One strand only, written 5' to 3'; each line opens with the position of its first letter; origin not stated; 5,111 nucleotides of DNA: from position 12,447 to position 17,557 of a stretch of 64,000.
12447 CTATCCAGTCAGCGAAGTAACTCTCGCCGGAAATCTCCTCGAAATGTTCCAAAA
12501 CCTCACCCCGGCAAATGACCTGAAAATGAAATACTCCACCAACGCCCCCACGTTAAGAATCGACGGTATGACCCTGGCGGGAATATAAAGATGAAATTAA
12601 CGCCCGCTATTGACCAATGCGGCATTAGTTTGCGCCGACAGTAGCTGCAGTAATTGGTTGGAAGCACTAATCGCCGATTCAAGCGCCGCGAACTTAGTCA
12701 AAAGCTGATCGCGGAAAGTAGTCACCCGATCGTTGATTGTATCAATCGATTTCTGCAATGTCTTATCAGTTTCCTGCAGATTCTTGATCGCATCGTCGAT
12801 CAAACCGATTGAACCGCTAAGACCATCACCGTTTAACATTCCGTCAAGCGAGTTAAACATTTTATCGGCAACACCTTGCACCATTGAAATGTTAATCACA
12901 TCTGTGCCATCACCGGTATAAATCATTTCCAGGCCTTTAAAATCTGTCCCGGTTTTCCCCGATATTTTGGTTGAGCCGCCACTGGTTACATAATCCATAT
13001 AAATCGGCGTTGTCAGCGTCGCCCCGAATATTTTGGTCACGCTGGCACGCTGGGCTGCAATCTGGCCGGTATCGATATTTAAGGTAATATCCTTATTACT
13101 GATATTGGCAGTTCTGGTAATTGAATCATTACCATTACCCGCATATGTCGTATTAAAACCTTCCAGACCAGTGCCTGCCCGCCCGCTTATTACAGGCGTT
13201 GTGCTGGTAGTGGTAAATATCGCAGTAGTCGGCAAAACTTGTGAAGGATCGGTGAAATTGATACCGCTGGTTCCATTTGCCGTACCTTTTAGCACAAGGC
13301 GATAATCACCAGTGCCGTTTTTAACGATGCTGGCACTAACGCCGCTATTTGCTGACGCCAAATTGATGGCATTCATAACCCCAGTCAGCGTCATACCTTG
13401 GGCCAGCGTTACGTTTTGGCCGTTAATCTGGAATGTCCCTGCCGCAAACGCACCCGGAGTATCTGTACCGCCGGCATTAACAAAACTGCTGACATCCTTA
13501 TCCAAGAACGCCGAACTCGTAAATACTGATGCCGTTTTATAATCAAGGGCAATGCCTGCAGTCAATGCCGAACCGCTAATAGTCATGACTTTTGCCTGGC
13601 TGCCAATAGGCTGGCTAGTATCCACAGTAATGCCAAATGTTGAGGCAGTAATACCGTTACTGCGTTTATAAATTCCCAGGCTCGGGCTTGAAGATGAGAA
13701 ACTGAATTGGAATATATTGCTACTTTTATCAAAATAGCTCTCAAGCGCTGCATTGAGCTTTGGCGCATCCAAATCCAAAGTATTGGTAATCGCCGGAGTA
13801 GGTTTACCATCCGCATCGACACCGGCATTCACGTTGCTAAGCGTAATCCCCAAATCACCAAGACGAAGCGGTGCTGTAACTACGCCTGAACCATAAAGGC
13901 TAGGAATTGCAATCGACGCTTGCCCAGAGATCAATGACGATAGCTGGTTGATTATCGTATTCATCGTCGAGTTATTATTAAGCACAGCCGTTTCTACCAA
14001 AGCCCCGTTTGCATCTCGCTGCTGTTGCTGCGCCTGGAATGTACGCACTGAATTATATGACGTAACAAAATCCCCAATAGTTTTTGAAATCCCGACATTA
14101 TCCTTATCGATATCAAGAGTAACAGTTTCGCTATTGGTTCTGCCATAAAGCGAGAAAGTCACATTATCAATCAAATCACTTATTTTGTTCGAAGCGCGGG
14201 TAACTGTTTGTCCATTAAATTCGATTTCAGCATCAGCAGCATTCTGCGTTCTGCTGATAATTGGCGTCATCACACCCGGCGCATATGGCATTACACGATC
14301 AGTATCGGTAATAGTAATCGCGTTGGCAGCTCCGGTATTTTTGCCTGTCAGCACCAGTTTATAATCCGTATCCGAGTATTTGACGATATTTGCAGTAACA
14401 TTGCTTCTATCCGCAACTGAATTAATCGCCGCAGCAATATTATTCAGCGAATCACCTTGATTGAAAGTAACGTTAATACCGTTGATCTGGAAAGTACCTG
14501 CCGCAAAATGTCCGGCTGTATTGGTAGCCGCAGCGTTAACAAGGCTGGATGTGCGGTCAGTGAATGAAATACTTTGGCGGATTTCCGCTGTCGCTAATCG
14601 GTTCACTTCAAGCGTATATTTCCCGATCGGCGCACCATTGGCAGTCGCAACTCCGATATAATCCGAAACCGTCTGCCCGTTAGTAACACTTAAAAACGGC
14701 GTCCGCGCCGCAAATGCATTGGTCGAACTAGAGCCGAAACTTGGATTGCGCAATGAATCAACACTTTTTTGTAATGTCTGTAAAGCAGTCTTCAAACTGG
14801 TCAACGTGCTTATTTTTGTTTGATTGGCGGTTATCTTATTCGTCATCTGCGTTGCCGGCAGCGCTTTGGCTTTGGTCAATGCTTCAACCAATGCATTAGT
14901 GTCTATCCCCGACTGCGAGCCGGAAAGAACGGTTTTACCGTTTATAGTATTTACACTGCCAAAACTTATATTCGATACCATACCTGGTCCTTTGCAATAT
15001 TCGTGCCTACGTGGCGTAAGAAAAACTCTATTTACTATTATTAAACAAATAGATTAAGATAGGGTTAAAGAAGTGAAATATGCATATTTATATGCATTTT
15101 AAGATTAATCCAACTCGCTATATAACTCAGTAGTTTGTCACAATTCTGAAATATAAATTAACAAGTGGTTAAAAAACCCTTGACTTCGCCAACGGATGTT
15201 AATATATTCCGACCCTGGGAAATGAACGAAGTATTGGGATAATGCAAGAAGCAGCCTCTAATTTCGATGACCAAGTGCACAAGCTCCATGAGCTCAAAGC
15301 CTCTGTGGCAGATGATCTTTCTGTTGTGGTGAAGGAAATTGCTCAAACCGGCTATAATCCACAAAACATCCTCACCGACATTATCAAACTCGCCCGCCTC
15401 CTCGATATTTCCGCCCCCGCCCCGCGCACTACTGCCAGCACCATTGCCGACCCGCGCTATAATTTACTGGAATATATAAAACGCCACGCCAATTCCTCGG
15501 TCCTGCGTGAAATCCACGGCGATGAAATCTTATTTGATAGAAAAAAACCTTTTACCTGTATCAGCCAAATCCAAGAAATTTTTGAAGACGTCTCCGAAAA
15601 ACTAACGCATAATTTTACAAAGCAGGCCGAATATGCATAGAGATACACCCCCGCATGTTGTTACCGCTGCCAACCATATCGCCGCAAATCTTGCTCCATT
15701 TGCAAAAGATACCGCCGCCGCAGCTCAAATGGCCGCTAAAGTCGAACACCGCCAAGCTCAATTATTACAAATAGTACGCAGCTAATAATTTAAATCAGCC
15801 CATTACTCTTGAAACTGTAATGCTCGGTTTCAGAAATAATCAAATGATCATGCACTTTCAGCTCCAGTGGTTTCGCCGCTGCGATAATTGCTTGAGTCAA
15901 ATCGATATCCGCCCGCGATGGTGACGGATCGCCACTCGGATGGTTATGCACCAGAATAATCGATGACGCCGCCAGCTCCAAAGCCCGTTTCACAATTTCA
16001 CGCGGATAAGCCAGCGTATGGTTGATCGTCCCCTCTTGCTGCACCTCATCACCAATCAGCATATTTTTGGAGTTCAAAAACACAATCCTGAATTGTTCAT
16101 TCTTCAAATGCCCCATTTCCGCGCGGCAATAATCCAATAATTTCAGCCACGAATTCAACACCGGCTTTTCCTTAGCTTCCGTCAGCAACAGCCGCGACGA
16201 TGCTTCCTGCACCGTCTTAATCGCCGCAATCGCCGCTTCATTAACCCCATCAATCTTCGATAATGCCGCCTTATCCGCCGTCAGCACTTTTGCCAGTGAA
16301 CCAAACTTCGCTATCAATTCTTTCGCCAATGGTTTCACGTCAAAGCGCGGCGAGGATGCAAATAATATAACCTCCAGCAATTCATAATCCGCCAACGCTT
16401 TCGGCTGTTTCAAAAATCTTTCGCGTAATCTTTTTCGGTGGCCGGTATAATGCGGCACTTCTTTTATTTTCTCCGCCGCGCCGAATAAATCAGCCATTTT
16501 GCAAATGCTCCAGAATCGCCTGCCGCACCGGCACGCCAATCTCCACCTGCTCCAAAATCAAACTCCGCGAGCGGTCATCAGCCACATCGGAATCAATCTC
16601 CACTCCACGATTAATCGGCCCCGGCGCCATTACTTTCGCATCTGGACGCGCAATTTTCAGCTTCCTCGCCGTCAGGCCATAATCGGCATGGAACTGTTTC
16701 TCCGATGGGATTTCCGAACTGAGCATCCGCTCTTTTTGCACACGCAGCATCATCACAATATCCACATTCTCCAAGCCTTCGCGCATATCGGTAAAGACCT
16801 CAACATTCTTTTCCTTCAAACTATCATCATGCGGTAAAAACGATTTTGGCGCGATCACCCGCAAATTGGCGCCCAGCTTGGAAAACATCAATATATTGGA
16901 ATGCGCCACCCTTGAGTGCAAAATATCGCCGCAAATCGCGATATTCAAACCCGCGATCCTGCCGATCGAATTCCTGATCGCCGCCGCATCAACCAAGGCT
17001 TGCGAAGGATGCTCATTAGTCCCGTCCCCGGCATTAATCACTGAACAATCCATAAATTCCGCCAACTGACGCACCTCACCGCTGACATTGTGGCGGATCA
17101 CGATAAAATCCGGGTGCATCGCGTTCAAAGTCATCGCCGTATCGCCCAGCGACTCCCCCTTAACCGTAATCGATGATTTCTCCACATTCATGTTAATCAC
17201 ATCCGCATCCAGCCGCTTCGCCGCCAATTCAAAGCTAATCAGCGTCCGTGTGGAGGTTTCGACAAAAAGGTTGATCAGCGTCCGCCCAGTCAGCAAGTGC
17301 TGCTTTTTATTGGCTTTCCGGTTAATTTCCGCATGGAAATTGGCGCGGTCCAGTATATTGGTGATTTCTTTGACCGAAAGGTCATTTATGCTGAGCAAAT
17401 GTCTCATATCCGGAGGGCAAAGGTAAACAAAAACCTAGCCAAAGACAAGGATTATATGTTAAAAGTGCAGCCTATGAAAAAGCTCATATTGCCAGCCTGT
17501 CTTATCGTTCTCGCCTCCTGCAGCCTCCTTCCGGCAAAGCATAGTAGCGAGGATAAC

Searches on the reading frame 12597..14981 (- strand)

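Call 74: search_protein_families(library=pfam, max_evalue=0.0001, proteins=[window:12597-14981:-])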
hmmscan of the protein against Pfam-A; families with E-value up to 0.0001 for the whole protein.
window:12597-14981:- (794 aa): 3 families
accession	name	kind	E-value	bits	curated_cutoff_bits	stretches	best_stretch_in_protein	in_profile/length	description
PF07195.17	FliD_C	-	4.4e-33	115.1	25.4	2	248-452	1-184/236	Flagellar hook-associated protein 2 C-terminus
PF02465.23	FliD_N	-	3e-16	60.3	24.8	1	24-132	1-96/97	Flagellar hook-associated protein 2 N-terminus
PF07196.18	Flagellin_IN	-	3.2e-11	43.7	22.7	2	165-215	3-55/55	Flagellin hook IN motif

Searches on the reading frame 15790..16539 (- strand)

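Call 45: search_protein_families(library=pfam, max_evalue=0.001, proteins=[window:15790-16539:-])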
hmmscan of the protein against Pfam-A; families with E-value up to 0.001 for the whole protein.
window:15790-16539:- (249 aa): 2 families
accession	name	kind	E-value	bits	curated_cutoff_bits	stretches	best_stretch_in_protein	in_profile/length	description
PF04002.20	RadC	-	1.1e-43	148.4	22.1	1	129-248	2-121/121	RadC-like JAB domain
PF20582.4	UPF0758_N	-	2.6e-07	31.1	27.1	1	35-103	7-75/77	UPF0758 N-terminal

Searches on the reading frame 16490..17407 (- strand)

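Call 45: search_protein_families(library=pfam, max_evalue=0.001, proteins=[window:16490-17407:-])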
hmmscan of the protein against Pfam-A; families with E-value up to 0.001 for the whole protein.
window:16490-17407:- (305 aa): 2 families
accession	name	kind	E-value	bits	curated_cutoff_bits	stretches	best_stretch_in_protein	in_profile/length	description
PF02729.26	OTCace_N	-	1.1e-42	146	29.9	1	2-145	1-147/148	Aspartate/ornithine carbamoyltransferase, carbamoyl-P binding domain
PF00185.30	OTCace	-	1e-25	91.1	29.4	1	153-301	2-156/157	Aspartate/ornithine carbamoyltransferase, Asp/Orn binding domain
